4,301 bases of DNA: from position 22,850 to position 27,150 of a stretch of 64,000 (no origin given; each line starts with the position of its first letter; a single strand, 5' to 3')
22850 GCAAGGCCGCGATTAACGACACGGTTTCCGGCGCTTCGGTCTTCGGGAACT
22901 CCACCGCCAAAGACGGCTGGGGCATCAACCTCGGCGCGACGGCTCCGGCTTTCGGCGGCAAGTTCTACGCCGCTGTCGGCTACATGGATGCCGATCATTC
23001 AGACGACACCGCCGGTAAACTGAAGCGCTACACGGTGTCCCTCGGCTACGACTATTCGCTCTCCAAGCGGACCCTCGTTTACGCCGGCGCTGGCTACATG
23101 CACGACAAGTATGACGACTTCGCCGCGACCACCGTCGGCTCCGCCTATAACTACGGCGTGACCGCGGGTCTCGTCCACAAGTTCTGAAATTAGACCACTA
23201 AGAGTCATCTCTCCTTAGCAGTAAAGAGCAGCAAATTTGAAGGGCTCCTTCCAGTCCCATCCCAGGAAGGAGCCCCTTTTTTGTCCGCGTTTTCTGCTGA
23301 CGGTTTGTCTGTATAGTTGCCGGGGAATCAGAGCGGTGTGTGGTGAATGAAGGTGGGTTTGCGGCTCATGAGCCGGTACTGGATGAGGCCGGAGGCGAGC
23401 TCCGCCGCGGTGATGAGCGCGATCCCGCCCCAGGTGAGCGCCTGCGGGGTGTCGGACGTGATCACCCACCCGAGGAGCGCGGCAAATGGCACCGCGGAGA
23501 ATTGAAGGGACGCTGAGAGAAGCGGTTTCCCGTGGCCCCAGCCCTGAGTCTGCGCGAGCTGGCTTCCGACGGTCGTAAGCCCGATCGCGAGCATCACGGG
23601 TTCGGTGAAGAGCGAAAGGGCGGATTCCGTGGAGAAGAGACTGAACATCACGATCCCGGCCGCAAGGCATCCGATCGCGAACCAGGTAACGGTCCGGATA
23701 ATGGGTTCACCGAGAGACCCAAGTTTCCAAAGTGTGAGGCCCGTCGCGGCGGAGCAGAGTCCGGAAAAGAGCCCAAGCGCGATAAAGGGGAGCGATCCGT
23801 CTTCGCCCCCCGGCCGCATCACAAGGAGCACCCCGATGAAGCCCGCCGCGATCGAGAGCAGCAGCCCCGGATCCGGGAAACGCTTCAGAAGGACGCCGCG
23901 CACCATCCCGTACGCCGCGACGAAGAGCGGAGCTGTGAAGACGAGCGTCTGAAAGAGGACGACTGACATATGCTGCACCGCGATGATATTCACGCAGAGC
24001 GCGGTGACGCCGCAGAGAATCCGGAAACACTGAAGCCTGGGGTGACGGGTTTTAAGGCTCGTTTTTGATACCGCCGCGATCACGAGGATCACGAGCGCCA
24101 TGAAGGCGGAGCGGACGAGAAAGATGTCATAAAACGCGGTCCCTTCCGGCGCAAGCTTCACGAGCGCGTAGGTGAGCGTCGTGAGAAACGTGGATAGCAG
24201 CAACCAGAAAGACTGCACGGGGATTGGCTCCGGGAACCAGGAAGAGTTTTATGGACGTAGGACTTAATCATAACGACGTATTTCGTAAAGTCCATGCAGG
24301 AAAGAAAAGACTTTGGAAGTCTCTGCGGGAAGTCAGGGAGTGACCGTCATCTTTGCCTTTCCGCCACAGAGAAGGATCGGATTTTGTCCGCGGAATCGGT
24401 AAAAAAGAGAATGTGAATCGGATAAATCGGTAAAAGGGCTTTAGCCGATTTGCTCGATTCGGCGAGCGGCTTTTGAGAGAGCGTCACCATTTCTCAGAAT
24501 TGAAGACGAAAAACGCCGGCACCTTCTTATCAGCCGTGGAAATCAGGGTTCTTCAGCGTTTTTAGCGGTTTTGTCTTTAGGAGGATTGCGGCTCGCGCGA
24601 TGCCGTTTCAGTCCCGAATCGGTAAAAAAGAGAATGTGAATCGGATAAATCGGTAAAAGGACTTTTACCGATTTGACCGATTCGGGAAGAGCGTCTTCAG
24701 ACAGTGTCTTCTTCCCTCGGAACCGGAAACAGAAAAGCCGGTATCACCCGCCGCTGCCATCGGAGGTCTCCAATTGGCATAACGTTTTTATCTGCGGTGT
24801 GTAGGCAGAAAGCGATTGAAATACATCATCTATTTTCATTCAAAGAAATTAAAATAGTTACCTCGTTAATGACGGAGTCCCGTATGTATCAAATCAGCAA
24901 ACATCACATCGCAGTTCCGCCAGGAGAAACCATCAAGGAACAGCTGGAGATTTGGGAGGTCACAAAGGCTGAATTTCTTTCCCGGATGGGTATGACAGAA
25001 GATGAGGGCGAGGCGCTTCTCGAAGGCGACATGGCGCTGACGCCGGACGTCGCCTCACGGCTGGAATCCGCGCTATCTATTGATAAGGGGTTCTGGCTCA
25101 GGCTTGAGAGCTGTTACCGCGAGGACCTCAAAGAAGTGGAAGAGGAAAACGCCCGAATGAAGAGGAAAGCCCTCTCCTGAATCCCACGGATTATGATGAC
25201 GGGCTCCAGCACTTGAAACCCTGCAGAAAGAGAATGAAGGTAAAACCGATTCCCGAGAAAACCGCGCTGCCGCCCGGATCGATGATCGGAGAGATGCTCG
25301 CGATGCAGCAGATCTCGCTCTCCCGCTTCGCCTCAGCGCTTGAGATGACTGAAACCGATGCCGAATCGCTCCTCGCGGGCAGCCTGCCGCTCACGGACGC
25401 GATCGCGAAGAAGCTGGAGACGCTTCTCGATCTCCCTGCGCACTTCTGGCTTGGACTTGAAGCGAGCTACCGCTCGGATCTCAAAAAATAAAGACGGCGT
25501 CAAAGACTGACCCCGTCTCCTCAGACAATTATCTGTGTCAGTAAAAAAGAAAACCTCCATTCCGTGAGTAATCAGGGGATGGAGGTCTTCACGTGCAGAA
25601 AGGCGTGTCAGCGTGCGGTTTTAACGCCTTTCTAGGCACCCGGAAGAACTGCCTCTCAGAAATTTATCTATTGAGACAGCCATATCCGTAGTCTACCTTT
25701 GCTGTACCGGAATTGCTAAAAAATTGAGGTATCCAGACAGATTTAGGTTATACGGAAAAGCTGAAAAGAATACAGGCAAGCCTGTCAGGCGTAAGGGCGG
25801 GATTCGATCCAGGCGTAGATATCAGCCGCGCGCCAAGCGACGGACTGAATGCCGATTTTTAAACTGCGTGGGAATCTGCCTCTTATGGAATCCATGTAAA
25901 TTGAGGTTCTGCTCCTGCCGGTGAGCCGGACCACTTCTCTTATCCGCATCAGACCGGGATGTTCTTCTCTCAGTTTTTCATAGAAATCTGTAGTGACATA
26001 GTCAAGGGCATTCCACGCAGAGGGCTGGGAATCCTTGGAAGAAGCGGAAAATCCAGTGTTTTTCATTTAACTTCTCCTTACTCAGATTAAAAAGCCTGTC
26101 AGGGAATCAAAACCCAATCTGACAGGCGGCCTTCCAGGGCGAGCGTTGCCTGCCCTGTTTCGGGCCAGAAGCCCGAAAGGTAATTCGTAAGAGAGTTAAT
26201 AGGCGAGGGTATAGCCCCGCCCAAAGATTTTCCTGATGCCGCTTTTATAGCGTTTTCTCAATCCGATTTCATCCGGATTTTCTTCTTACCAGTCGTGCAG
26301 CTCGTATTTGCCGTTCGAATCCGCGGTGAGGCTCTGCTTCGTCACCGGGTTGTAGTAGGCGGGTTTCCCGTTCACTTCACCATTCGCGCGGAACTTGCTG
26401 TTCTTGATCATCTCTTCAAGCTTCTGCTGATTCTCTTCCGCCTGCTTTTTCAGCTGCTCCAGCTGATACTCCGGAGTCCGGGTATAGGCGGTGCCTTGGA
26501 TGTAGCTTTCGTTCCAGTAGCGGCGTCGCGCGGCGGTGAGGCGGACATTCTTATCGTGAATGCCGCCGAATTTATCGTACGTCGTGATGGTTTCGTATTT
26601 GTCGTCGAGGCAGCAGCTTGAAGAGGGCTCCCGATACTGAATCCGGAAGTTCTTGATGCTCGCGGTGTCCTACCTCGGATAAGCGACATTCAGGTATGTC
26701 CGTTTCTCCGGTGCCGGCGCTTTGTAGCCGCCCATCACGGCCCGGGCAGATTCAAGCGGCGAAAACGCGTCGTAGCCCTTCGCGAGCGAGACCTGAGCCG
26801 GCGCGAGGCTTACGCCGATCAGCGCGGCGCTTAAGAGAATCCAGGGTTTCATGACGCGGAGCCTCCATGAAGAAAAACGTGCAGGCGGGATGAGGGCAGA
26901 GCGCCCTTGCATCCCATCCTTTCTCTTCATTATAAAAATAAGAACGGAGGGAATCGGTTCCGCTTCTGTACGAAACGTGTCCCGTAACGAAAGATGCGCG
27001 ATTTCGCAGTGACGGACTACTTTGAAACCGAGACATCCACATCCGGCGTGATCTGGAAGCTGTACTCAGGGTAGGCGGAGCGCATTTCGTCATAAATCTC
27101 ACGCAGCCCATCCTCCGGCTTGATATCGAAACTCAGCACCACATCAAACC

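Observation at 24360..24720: Iteron-like arrays of ATCGG half-sites in two 90-bp direct repeats between a DMT transporter and the HigA-like genes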

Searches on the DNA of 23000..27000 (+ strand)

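Call 6: search_rna_families(source=window, start=23000, end=27000, threshold=evalue, max_evalue=1)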
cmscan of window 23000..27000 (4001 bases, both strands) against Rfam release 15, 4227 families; matches with E-value up to 1: 0.
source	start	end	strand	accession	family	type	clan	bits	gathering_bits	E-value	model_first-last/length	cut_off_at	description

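Call 29: search_dna_similar(query=window:24340-24720:+, collection=plasmids, mode=distant, max_evalue=0.01)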
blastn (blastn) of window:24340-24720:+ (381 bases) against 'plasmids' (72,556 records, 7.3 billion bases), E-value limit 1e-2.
No match.

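Call 30: search_dna_similar(query=window:24340-24720:+, collection=phages, mode=distant, max_evalue=0.01)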
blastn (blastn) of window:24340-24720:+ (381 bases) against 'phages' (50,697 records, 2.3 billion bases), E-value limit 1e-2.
No match.

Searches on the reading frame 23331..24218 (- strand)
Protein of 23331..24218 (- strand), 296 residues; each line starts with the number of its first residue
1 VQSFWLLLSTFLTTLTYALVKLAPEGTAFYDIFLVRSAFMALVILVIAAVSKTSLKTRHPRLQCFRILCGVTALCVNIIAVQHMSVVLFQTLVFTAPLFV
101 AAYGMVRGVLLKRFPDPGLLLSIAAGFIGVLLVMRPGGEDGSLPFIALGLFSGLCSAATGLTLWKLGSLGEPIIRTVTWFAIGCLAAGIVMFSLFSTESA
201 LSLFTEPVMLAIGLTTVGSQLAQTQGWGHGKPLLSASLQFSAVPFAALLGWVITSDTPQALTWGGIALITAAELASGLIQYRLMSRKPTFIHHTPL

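Call 14: search_protein_families(library=pfam, proteins=[window:23331-24218:-], max_evalue=0.01)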
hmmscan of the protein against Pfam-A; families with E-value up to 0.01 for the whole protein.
window:23331-24218:- (296 aa): 1 family
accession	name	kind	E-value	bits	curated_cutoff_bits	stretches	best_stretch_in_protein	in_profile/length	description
PF00892.27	EamA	-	2e-07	31.8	28.2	1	4-134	5-134/135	EamA-like transporter family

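Call 46: find_homologous_proteins(query=window:23331-24218:-, max_evalue=1e-30)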
Query window:23331-24218:- (296 aa): 9 proteins with E <= 1e-30 among 8000 candidates.
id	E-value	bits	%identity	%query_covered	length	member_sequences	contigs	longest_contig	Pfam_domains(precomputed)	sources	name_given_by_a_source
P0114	3.8e-174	596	95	100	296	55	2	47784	PF00892.27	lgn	-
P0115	4.8e-174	596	96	100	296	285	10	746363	PF00892.27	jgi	jgi:S-adenosylmethionine uptake transporter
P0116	5.6e-100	353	96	60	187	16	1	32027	-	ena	-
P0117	3.1e-80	288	93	51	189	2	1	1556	PF00892.27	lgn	-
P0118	1.6e-72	263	49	97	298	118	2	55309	PF00892.27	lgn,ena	-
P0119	3.7e-70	255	87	51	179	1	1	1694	-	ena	-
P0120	9.8e-68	247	95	44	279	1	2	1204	PF16499.12,PF02065.25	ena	-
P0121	2.1e-63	233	46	97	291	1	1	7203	PF00892.27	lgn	-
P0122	3.6e-57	212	48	83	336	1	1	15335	PF00892.27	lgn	-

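Call 47: find_encoding_contigs(protein=P0118, flank=6000, max_places=3)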
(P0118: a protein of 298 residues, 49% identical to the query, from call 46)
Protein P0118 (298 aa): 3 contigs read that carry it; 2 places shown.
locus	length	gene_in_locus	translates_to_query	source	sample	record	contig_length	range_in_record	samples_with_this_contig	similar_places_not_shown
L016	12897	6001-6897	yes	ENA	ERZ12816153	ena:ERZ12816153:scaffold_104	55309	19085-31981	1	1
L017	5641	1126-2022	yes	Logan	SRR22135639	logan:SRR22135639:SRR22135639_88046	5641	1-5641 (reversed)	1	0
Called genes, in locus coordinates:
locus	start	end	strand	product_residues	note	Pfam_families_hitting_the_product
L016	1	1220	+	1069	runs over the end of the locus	PF03797:Autotransporter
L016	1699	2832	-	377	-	PF13609:Porin_4, PF00267:Porin_1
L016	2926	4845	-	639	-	PF04205:FMN_bind, PF03486:HI0933_like (weak), PF07992:Pyr_redox_2 (weak), PF00890:FAD_binding_2, PF01266:DAO, PF12831:FAD_oxidored, PF13450:NAD_binding_8 (weak), PF00890:FAD_binding_2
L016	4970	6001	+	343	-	PF00126:HTH_1, PF03466:LysR_substrate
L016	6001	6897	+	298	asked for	PF00892:EamA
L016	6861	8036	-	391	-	PF07690:MFS_1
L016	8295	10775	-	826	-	PF03797:Autotransporter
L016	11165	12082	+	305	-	PF01368:DHH, PF02833:DHHA2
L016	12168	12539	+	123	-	PF04342:DMT_6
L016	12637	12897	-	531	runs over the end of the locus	PF07969:Amidohydro_3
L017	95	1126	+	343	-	PF00126:HTH_1, PF03466:LysR_substrate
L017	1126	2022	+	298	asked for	PF00892:EamA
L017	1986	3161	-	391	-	PF07690:MFS_1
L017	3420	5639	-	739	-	?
